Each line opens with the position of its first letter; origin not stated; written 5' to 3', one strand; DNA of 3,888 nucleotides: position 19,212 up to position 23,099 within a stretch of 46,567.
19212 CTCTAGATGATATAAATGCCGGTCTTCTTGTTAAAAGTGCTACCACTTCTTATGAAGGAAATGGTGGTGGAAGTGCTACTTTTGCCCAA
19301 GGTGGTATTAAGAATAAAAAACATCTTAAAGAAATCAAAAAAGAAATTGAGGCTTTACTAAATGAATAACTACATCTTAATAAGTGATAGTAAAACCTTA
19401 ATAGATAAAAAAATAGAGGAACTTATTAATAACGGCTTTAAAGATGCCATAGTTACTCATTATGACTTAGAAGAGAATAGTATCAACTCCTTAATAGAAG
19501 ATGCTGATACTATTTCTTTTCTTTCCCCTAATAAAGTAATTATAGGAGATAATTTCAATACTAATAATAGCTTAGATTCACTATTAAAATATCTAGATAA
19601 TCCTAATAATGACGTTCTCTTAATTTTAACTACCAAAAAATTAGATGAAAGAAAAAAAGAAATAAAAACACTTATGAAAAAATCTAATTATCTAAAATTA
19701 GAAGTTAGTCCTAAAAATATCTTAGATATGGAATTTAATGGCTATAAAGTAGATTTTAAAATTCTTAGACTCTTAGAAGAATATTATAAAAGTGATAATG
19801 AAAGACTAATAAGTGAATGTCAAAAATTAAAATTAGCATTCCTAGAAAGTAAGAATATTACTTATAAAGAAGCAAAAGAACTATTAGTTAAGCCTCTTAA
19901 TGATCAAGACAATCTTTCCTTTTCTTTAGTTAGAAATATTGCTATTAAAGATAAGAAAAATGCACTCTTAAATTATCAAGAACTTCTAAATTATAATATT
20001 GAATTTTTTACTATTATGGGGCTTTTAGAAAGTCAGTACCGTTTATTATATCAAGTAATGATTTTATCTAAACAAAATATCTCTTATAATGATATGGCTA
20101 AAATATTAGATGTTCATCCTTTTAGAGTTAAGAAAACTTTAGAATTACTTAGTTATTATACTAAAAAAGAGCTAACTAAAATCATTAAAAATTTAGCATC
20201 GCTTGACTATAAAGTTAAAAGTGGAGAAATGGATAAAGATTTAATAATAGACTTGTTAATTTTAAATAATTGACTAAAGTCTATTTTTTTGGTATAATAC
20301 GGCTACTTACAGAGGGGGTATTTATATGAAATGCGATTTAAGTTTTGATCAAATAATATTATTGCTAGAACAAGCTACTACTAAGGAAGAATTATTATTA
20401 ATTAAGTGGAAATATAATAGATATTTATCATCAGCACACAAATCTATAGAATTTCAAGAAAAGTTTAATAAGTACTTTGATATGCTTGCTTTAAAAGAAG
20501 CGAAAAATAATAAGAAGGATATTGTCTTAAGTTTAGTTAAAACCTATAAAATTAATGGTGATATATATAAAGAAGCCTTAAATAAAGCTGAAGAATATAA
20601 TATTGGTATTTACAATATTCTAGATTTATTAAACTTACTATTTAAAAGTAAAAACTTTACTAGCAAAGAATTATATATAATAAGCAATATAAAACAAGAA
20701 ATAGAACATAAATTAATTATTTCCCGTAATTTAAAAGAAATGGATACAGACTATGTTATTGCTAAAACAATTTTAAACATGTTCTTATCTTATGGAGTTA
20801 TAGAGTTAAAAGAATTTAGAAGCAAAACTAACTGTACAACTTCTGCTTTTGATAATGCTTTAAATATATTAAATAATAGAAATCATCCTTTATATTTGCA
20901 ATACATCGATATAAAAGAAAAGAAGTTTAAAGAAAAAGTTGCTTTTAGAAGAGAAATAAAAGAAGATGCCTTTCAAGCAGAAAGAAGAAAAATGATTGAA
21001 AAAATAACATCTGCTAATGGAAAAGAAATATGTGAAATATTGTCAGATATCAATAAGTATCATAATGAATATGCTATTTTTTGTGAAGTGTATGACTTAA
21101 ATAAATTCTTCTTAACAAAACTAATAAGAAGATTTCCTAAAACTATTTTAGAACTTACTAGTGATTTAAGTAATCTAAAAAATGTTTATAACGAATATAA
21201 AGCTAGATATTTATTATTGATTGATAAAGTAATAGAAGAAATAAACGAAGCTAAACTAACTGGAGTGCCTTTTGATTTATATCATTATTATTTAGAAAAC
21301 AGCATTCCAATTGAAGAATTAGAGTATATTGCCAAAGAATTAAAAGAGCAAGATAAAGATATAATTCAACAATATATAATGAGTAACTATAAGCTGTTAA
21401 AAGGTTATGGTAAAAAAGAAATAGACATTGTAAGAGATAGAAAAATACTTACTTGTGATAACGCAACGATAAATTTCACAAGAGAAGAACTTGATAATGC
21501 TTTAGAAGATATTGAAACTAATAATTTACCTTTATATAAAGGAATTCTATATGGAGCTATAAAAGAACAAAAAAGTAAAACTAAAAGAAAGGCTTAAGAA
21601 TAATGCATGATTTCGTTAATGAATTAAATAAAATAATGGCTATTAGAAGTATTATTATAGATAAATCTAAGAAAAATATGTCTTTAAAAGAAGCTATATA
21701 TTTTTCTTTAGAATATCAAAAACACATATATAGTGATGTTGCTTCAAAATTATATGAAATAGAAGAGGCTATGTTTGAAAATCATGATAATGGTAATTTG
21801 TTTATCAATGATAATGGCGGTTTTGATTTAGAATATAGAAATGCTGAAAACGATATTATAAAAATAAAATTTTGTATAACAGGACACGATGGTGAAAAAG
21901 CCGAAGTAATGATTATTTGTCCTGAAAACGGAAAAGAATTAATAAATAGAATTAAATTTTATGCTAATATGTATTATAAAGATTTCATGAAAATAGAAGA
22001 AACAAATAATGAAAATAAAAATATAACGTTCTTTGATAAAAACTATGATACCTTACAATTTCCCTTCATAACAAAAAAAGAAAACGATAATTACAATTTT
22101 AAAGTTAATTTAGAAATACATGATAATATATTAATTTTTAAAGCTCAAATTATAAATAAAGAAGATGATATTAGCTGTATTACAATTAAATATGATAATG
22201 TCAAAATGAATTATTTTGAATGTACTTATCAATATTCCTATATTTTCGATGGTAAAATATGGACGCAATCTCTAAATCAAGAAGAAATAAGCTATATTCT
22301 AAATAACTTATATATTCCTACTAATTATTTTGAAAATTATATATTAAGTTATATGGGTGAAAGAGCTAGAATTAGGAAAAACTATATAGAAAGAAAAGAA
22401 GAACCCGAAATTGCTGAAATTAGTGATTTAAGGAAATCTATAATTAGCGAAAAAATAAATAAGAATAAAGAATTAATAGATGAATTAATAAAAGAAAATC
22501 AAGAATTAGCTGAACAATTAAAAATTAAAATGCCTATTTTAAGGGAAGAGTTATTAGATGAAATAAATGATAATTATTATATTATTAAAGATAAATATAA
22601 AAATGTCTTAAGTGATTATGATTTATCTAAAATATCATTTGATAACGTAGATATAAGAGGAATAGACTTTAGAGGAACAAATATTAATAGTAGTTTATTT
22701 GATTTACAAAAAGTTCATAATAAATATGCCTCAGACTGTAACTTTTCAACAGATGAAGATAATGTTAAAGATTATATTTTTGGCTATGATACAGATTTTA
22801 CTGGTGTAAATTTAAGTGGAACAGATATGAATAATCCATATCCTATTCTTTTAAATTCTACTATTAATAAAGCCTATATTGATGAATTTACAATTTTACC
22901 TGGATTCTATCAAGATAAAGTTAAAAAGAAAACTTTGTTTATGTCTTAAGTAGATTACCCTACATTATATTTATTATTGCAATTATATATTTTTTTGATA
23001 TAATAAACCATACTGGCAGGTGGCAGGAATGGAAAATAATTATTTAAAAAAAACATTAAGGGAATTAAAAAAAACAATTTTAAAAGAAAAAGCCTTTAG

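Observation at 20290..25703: Five-gene accessory block between holA and rarA: helical orphan, two pentapeptide-repeat paralogs, small ORF, truncated HipA-type kinase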

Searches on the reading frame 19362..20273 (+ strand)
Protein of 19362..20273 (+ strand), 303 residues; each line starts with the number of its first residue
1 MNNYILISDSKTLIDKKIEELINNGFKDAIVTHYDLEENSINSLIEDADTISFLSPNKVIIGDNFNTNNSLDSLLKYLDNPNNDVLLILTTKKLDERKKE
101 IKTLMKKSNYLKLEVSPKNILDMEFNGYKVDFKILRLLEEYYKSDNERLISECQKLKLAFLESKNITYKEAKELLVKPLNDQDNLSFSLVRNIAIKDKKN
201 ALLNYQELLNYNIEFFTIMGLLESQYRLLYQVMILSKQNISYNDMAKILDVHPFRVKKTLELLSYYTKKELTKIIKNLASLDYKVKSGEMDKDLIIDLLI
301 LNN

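Call 3: search_protein_families(library=pfam, proteins=[window:19362-20273:+], max_evalue=0.1)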
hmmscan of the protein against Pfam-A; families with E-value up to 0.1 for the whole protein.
window:19362-20273:+ (303 aa): 6 families
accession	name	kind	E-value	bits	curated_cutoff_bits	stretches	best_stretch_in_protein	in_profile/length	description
PF21694.2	DNA_pol3_delta_C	-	1.2e-29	103.2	27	1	186-302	4-120/121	DNA polymerase III delta subunit, C-terminal domain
PF06144.19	DNA_pol3_delta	-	1.2e-16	61.3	21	1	4-112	1-122/124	DNA polymerase III, delta subunit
PF13177.12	DNA_pol3_delta2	-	0.00042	20.8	27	1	35-95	80-142/161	DNA polymerase III, delta subunit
PF10298.14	WhiA_N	-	0.033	14.7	23.4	0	96-157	3-63/86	WhiA N-terminal LAGLIDADG-like domain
PF21566.2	NagA_C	-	0.058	13.8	27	1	16-97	24-93/118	Beta-N-acetylglucosaminidase, C-terminal domain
PF04695.18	Pex14_N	-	0.063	13.4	23.2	1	157-175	26-44/46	Pex14 N-terminal domain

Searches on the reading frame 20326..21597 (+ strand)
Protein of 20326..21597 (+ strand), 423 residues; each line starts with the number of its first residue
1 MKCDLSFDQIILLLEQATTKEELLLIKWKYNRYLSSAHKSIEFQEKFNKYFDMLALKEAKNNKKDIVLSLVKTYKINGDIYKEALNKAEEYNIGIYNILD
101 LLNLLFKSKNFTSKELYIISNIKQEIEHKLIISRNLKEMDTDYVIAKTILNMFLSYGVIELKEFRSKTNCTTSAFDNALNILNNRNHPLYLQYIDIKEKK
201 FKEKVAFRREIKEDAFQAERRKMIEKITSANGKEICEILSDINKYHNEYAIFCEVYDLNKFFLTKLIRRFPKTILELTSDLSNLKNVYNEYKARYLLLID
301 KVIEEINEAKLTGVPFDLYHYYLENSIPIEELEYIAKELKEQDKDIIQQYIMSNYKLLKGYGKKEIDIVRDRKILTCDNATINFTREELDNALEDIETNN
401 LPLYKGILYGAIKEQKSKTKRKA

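Call 3: search_protein_families(library=pfam, proteins=[window:20326-21597:+], max_evalue=0.1)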
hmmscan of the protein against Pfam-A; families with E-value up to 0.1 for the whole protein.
window:20326-21597:+ (423 aa): 3 families
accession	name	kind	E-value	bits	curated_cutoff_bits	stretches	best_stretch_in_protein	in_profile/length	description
PF25204.1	DAAF9_2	-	0.021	14.9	27.5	1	227-303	7-83/210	DAAF9 domain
PF08280.17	HTH_Mga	-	0.033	14.6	23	0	148-183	9-44/59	M protein trans-acting positive regulator (MGA) HTH domain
PF14540.12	NTF-like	-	0.073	13.6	27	1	158-232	21-93/118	Nucleotidyltransferase-like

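Call 4: search_protein_families(library=padloc, proteins=[window:20326-21597:+], max_evalue=0.1)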
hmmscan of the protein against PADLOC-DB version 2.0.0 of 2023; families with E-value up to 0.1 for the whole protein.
window:20326-21597:+ (423 aa): 0 families

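Call 5: search_protein_families(library=ncbifam, proteins=[window:20326-21597:+], max_evalue=1)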
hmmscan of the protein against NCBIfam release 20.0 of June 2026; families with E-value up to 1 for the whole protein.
window:20326-21597:+ (423 aa): 1 family
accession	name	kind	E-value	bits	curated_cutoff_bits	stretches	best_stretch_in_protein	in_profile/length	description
TIGR04374.1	small_w_EgtBD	hypoth_equivalog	0.53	10.4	70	0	79-131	22-68/73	hercynine metabolism small protein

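Call 6: search_protein_families(library=phrogs, proteins=[window:20326-21597:+], max_evalue=0.1)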
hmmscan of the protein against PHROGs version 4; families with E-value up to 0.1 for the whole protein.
window:20326-21597:+ (423 aa): 1 family
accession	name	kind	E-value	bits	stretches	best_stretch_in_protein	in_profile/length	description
phrog_21356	-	unknown function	0.023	15.8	1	256-311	40-99/103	-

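Call 52: find_homologous_proteins(query=window:20326-21597:+, max_evalue=0.001)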
Query window:20326-21597:+ (423 aa): 7 proteins with E <= 0.001 among 8000 candidates.
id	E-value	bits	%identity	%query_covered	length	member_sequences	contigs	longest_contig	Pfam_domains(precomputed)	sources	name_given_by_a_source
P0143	1.3e-260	882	97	100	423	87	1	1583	-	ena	-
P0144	2.2e-260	881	98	100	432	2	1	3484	-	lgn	-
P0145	1.3e-256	869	96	100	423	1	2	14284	-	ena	-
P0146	8.0e-242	820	91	100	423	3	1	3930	-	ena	-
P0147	1.8e-241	819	91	100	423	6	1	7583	-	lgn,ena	-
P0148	1.3e-239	813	90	100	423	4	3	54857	-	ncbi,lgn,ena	-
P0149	1.3e-233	793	91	97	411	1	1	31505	-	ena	-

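Call 63: predict_structure(alignment_id=A3)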
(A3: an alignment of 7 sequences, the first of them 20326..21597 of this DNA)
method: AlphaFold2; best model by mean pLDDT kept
length: 423 residues; sequences in the alignment: 7
mean_pLDDT: 53.6   pTM: 0.31
mean pLDDT of the five models: 53.6, 52.1, 50.8, 50.6, 49.9
residues with pLDDT >= 90: 0; 70-90: 143; 50-70: 58; < 50: 222
segments of 3 or more residues with pLDDT < 50: 131-139, 204-213, 226-228, 230-397, 399-423
pLDDT, mean of each block of 10 residues (from residue 1): 67 79 77 63 77 78 87 83 82 79 77 74 71 40 60 60 59 72 76 73 46 48 50 45 34 33 39 35 33 34 44 42 37 33 34 28 24 24 38 47 35 38 32
secondary structure, 60 per line:
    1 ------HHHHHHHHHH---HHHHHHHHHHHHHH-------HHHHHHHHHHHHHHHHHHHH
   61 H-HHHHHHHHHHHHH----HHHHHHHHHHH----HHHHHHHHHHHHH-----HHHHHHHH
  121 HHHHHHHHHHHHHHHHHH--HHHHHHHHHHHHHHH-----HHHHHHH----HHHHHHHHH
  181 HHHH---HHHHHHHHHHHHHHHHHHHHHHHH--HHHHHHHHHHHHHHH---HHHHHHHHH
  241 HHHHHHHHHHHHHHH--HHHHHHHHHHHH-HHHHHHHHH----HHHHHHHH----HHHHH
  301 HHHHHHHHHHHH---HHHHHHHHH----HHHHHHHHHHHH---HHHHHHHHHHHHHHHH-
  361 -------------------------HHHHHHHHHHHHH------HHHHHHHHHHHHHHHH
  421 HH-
elements in order: H7-16 H20-33 H41-61 H63-75 H80-90 H95-107 H113-138 H141-155 H161-167 H172-184 H188-211 H214-228 H232-255 H258-269 H271-279 H284-291 H296-312 H316-324 H329-340 H344-359 H386-398 H405-422

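Call 67: fold_search(model_id=the predicted structure, library=pdb)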
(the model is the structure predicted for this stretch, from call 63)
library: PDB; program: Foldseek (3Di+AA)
matches with E <= 10: 145; with E <= 0.001: 0
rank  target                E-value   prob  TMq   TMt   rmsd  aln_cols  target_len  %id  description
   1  7xn7_q                8.9e-01  0.08  0.10  0.06  23.3       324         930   13  RNA polymerase II elongation complex containing Spt4/5, Elf1, Spt6, Spn1 and Paf1C (released 2022-09-07)
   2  8i3f_A                1.1e+00  0.12  0.10  0.19  18.8       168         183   15  Crystal structure of Rco1-Eaf3 with peptide of histone H3 N-terminal (released 2023-05-31)
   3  7tms_P                1.2e+00  0.13  0.16  0.15  13.8       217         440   18  V-ATPase from Saccharomyces cerevisiae, State 2 (released 2022-04-13)
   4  4j6s_D                1.3e+00  0.16  0.14  0.22  18.3       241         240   10  14-3-3gamma complexed with the N-terminal sequence of tyrosine hydroxylase (residues 1-43) (released 2013-10-02)
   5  5lj3_S                1.4e+00  0.08  0.14  0.13  24.5       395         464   12  Structure of the core of the yeast spliceosome immediately after branching (released 2016-08-03)
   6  9e5c_6q               1.4e+00  0.06  0.10  0.12  24.6       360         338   14  Cryo-EM structure of 96 nm repeat of microtubule doublet from T. brucei flagellum (released 2025-03-12)
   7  9k2v_a                1.5e+00  0.04  0.10  0.10  35.1       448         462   10  Cyanophage A4 pre-ejectosome (released 2025-04-09)
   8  4j6s_B                1.5e+00  0.13  0.13  0.21  18.3       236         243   11  14-3-3gamma complexed with the N-terminal sequence of tyrosine hydroxylase (residues 1-43) (released 2013-10-02)
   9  6yo8_C                1.7e+00  0.11  0.13  0.21  16.7       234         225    9  Binary complex of 14-3-3 zeta with Glucocorticoid Receptor (GR) pT524 peptide (released 2021-03-24)
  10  5bw9_h                1.7e+00  0.11  0.14  0.14  16.5       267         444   16  Crystal Structure of Yeast V1-ATPase in the Autoinhibited Form (released 2016-06-08)
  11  5bw9_H                1.7e+00  0.11  0.14  0.14  16.5       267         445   16  Crystal Structure of Yeast V1-ATPase in the Autoinhibited Form (released 2016-06-08)
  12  5n77_E                1.8e+00  0.12  0.09  0.14  20.3       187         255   14  Crystal structure of the cytosolic domain of the CorA magnesium channel from Escherichia coli in complex with magnesiu (released 2017-07-12)
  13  8a22_Xa               1.8e+00  0.06  0.09  0.14  15.7       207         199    9  Structure of the mitochondrial ribosome from Polytomella magna (released 2022-11-16)
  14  4j6s_C                2.0e+00  0.13  0.15  0.23  18.1       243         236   11  14-3-3gamma complexed with the N-terminal sequence of tyrosine hydroxylase (residues 1-43) (released 2013-10-02)
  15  6rhc_A                2.2e+00  0.14  0.14  0.24  15.9       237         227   10  Fragment AZ-003 binding at the TAZpS89/14-3-3 sigma interface (released 2020-06-17)
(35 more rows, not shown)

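Call 79: search_solved_structures(query=A5, max_evalue=10)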
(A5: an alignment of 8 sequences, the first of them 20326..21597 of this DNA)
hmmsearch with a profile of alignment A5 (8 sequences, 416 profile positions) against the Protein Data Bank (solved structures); distinct sequences matched with E-value up to 10: 2.
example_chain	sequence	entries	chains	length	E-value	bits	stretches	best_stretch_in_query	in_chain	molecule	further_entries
2km6_A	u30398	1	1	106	0.23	13.6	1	214-263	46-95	NACHT, LRR and PYD domains-containing protein 7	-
5uk3_A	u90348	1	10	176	0.59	12.3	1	332-397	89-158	Uncharacterized protein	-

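Call 80: search_protein_families(library=pfam, alignment_id=A5, max_evalue=0.1)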
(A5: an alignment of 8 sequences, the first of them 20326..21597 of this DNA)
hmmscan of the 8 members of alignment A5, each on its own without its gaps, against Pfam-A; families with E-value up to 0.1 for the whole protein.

A. member 1, window:20326-21597:+ (423 aa): 3 families
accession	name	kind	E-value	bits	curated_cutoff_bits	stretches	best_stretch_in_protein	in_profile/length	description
PF25204.1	DAAF9_2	-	0.021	14.9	27.5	1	227-303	7-83/210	DAAF9 domain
PF08280.17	HTH_Mga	-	0.033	14.6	23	0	148-183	9-44/59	M protein trans-acting positive regulator (MGA) HTH domain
PF14540.12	NTF-like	-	0.073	13.6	27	1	158-232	21-93/118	Nucleotidyltransferase-like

B. families by the number of members that match (of 8 scanned): 10 families
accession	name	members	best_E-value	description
PF25204.1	DAAF9_2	3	0.019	DAAF9 domain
PF05064.18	Nsp1_C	2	0.011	Nsp1-like C-terminal region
PF08280.17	HTH_Mga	2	0.033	M protein trans-acting positive regulator (MGA) HTH domain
PF10436.14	BCDHK_Adom3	2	0.036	Mitochondrial branched-chain alpha-ketoacid dehydrogenase kinase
PF14270.11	DUF4358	2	0.041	Domain of unknown function (DUF4358)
PF25078.1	DUF7801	1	0.016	Domain of unknown function (DUF7801)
PF13671.12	AAA_33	1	0.017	AAA domain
PF09548.15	Spore_III_AB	1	0.035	Stage III sporulation protein AB (spore_III_AB)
PF20640.2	Rrn6_HB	1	0.036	Rrn6, helical bundle domain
PF14540.12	NTF-like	1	0.073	Nucleotidyltransferase-like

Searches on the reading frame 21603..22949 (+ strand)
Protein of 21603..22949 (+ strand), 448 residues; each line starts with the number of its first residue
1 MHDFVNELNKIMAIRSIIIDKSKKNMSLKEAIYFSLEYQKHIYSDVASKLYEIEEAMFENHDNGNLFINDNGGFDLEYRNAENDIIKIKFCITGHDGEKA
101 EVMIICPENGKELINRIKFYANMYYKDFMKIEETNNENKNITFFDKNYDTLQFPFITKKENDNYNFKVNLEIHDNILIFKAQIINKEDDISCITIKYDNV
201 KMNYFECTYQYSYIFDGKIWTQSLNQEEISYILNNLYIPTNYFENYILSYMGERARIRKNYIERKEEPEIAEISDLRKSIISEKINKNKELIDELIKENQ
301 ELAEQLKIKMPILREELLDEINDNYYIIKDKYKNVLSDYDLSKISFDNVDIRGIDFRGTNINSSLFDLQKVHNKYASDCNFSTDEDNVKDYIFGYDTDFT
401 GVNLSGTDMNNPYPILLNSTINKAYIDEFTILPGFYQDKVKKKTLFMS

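Call 3: search_protein_families(library=pfam, proteins=[window:21603-22949:+], max_evalue=0.1)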
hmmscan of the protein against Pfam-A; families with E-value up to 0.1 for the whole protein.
window:21603-22949:+ (448 aa): 2 families
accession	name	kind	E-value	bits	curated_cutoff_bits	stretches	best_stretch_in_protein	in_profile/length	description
PF00805.28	Pentapeptide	-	8.7e-05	22.4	20.2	0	397-410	21-34/40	Pentapeptide repeats (8 copies)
PF13599.13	Pentapeptide_4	-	0.0061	17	38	1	337-382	19-64/78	Pentapeptide repeat region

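Call 4: search_protein_families(library=padloc, proteins=[window:21603-22949:+], max_evalue=0.1)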
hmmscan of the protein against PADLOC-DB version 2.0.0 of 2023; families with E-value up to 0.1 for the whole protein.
window:21603-22949:+ (448 aa): 0 families

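Call 5: search_protein_families(library=ncbifam, proteins=[window:21603-22949:+], max_evalue=1)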
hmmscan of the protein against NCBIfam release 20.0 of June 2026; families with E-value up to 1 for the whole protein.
window:21603-22949:+ (448 aa): 0 families

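Call 6: search_protein_families(library=phrogs, proteins=[window:21603-22949:+], max_evalue=0.1)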
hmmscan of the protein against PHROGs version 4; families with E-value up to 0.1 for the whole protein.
window:21603-22949:+ (448 aa): 1 family
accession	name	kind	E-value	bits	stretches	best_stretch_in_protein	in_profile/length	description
phrog_7818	-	unknown function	0.027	15.8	0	177-205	3-30/83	-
